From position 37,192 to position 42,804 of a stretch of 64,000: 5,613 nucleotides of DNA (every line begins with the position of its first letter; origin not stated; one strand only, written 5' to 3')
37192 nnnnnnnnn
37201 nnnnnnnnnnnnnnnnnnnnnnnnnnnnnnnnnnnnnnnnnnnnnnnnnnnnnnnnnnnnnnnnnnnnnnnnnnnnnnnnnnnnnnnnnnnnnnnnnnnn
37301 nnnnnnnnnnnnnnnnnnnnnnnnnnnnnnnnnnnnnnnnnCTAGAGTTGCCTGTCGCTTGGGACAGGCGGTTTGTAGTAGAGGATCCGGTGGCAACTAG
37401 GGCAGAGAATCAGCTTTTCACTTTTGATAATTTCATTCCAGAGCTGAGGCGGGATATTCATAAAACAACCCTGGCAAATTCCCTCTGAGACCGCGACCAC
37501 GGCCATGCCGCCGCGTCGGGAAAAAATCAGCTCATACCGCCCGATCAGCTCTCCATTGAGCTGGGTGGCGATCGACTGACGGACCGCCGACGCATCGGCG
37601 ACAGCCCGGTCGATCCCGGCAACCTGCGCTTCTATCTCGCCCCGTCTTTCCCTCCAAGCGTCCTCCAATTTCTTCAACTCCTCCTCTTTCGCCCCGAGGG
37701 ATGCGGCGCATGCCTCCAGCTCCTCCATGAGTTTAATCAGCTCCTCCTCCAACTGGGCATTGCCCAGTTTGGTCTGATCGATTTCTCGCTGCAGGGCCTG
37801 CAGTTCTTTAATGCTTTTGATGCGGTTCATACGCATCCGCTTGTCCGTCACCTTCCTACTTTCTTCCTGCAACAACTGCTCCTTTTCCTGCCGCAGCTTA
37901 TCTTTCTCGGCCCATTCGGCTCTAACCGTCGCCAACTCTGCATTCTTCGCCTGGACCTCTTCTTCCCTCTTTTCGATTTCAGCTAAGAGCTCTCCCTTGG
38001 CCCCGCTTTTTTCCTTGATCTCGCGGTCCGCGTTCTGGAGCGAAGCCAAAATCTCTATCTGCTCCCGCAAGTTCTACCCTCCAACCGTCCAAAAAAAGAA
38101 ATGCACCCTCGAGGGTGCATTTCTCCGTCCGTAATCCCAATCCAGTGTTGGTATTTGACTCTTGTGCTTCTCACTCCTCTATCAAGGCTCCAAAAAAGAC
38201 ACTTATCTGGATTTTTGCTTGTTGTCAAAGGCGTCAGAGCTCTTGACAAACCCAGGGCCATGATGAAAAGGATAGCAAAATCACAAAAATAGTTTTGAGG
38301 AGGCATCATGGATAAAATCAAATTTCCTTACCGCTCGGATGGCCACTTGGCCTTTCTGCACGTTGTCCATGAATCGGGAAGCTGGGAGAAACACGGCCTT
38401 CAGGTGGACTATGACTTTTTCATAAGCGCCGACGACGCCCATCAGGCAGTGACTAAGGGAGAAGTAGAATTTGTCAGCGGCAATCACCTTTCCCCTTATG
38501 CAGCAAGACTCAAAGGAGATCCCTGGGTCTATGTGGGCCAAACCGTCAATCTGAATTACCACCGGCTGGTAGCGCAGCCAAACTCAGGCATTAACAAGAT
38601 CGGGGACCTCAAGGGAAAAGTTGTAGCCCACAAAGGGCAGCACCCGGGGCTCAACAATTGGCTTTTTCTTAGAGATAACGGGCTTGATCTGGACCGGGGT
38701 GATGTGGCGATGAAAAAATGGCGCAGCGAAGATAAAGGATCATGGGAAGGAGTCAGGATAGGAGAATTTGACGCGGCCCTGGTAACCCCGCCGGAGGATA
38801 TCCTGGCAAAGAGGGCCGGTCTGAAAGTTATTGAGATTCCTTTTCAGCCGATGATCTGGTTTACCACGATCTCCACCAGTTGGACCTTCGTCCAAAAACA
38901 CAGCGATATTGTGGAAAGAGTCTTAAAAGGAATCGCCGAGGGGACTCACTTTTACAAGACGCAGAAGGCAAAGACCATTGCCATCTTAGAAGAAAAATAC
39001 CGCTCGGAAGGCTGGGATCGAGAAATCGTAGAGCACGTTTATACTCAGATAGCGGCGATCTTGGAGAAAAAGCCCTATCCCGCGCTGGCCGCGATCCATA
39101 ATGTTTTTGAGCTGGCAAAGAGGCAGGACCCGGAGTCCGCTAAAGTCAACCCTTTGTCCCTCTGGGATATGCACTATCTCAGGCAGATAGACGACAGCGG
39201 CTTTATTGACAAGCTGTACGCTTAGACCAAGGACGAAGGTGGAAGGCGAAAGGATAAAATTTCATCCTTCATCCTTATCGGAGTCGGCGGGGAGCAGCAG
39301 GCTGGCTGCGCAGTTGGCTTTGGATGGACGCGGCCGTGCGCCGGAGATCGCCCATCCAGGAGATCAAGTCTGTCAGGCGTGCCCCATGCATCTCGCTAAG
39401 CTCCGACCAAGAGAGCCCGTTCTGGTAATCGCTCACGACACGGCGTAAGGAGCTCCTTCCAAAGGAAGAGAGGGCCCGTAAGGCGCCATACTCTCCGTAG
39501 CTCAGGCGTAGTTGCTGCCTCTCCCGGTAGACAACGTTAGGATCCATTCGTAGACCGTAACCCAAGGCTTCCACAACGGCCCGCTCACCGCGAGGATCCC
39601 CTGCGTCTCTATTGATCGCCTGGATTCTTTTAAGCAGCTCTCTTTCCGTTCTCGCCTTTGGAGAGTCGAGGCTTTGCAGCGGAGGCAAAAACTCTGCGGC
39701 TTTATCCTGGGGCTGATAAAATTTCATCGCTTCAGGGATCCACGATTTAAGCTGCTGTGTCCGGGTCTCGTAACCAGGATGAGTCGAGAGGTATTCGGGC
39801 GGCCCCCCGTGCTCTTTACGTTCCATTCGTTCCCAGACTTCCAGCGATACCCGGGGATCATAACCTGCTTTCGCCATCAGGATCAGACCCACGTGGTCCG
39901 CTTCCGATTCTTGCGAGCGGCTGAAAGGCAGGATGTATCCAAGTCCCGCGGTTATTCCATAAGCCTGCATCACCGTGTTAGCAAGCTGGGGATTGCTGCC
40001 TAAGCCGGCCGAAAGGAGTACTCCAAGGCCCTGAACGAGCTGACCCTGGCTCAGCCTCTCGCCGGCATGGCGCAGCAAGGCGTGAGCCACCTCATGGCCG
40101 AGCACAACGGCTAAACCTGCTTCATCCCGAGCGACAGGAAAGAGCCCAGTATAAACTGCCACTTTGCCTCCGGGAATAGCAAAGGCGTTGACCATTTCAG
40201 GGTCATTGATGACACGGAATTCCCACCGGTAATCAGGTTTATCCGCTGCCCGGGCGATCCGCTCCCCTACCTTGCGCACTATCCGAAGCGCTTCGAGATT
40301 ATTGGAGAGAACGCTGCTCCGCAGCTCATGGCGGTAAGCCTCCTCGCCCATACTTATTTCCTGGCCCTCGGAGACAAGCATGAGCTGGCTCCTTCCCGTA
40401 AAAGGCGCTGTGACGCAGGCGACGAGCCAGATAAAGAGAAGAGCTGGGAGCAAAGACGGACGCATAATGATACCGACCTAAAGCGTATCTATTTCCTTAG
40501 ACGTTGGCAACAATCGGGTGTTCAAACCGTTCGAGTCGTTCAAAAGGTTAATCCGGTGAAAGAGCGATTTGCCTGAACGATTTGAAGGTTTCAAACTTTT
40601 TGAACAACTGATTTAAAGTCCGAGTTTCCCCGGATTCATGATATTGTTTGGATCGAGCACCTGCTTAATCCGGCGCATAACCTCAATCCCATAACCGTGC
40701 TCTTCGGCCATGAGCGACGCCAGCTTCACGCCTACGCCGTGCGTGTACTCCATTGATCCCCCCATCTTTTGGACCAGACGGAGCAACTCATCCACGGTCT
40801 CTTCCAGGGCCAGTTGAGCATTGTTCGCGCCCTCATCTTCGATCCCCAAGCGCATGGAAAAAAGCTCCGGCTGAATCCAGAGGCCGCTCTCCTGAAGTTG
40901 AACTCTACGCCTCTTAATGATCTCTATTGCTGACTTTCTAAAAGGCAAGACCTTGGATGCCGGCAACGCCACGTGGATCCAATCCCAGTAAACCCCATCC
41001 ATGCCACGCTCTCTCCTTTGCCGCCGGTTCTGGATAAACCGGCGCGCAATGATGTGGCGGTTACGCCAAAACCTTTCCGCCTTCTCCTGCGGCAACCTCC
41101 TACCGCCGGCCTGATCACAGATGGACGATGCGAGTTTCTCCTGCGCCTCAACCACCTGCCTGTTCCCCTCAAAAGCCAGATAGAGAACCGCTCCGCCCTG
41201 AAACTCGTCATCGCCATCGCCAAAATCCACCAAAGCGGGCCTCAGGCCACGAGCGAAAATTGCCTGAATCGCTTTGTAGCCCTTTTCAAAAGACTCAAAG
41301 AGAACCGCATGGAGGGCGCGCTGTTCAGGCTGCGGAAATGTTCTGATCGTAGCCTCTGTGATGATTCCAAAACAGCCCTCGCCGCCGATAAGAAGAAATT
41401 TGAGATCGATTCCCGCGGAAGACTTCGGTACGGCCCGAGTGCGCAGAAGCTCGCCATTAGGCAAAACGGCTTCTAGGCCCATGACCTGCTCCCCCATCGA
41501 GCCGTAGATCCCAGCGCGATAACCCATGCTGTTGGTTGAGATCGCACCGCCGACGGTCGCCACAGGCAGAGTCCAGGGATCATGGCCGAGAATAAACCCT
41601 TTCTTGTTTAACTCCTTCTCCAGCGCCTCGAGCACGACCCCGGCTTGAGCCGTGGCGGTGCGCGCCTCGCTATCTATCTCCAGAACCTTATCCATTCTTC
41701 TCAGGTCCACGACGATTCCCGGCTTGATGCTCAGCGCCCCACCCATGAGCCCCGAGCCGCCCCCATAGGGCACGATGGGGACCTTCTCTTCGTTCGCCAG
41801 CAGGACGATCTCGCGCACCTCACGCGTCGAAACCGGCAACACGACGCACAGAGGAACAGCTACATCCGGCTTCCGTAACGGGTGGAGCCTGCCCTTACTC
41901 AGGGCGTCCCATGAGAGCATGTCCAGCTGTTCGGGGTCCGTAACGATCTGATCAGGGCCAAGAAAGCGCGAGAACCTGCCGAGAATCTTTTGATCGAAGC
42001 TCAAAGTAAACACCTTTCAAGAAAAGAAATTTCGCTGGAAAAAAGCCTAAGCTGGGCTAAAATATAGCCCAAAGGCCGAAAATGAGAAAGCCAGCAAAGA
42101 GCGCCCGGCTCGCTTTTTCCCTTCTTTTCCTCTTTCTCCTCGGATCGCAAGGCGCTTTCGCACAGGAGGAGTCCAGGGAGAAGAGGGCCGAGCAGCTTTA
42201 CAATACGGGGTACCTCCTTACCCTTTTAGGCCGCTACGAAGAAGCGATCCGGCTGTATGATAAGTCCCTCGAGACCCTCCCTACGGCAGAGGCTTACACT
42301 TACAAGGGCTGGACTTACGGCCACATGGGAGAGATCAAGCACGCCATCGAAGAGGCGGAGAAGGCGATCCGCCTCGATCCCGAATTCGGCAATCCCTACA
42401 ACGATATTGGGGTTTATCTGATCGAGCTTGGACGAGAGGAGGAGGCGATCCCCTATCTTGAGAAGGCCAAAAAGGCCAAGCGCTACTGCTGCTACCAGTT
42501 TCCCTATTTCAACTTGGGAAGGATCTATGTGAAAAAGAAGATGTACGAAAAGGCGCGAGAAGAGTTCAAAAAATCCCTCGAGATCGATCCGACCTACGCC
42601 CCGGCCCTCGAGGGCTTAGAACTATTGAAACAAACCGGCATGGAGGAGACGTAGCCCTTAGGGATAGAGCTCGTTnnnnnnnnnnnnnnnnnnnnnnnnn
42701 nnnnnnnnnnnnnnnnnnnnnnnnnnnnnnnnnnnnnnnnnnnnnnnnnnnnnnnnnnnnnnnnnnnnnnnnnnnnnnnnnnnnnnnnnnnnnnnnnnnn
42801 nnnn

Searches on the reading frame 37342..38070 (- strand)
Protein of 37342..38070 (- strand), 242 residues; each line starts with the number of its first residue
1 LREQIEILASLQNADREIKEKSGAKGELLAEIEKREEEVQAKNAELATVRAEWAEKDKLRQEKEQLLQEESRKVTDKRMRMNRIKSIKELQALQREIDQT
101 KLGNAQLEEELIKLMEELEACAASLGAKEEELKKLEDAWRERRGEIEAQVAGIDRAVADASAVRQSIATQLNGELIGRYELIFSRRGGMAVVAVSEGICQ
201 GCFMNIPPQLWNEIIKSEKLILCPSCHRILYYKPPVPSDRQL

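Call 24: search_protein_families(library=pfam, proteins=[window:37342-38070:-], max_evalue=0.00001)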
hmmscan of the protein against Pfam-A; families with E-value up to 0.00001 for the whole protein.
window:37342-38070:- (242 aa): 2 families
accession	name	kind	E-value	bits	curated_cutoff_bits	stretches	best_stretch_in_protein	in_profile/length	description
PF02591.20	Zn_ribbon_9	-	2.7e-14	53.4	29.1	1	199-230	2-33/33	C4-type zinc ribbon domain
PF24481.2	CT398_CC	-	1.9e-12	47.8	27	1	29-185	21-178/180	CT398-like coiled coil hairpin domain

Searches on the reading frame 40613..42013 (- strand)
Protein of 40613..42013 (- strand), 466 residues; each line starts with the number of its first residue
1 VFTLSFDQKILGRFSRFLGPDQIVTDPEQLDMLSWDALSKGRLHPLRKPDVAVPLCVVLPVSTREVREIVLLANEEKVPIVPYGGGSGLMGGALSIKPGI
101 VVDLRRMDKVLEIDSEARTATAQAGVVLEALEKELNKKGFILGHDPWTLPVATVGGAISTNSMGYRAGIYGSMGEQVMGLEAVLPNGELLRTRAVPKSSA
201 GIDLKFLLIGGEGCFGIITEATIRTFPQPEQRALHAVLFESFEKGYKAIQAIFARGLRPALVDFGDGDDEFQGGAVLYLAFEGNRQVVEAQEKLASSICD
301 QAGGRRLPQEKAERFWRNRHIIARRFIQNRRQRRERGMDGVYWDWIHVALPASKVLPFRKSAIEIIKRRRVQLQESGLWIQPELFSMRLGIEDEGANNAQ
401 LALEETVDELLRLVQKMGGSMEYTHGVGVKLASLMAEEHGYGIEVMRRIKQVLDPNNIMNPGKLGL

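Call 24: search_protein_families(library=pfam, proteins=[window:40613-42013:-], max_evalue=0.00001)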
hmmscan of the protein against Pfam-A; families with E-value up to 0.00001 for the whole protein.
window:40613-42013:- (466 aa): 2 families
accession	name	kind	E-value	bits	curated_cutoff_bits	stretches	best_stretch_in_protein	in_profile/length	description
PF01565.28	FAD_binding_4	-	7.2e-44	149.3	26.4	1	54-192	1-138/139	FAD binding domain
PF02913.24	FAD-oxidase_C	-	1.3e-24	87.7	21.2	1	229-464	2-248/248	FAD linked oxidases, C-terminal domain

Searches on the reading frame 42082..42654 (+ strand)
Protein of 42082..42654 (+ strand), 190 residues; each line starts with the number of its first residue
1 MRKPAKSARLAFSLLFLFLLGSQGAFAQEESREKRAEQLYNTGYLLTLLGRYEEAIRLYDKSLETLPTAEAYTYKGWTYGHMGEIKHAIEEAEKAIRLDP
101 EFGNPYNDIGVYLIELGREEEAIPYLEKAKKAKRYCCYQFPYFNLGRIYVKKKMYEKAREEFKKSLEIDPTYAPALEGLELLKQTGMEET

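Call 13: search_protein_families(library=pfam, proteins=[window:42082-42654:+], max_evalue=0.01)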
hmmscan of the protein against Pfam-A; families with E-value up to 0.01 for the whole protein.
window:42082-42654:+ (190 aa): 18 families
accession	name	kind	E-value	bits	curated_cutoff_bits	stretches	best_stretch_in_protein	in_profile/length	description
PF07719.23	TPR_2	-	2.1e-28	96.5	27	3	142-172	4-34/34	Tetratricopeptide repeat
PF00515.34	TPR_1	-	7e-28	95.7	27.8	3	142-172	4-34/34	Tetratricopeptide repeat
PF13181.12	TPR_8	-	4.6e-25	86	25.7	3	142-171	4-33/34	Tetratricopeptide repeat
PF13424.12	TPR_12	-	5.9e-18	65.3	30.1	3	40-99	6-75/77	Tetratricopeptide repeat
PF13431.12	TPR_17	-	1.3e-17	63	24.4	1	93-123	3-33/34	Tetratricopeptide repeat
PF13414.12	TPR_11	-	7.3e-14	51.6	26.8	1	146-176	1-31/42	TPR repeat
PF13428.12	TPR_14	-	8.4e-13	48.1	23.5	0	40-72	5-38/44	Tetratricopeptide repeat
PF13374.12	TPR_10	-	8.3e-12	45.2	27.5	0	41-65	7-31/42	Tetratricopeptide repeat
PF13432.12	TPR_16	-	1.2e-11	45.2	32.7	0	82-132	10-60/65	Tetratricopeptide repeat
PF14559.12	TPR_19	-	1.9e-09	38.1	25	0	83-132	5-54/68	Tetratricopeptide repeat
PF13174.12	TPR_6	-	5.6e-09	36.5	26.3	0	142-170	3-31/33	Tetratricopeptide repeat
PF13176.12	TPR_7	-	7e-09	35.5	27.9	1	39-65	2-28/36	Tetratricopeptide repeat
PF25062.1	ARM_TT21_N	-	6.1e-07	29.8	40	1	29-86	92-152/222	Tetratricopeptide repeat protein 21 N-terminal ARM repeat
PF12569.14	NatA_aux_su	-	3.8e-05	23.3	33.3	1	37-99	189-256/515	N-terminal acetyltransferase A, auxiliary subunit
PF13371.12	TPR_9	-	0.00034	21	35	0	92-128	18-54/73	Tetratricopeptide repeat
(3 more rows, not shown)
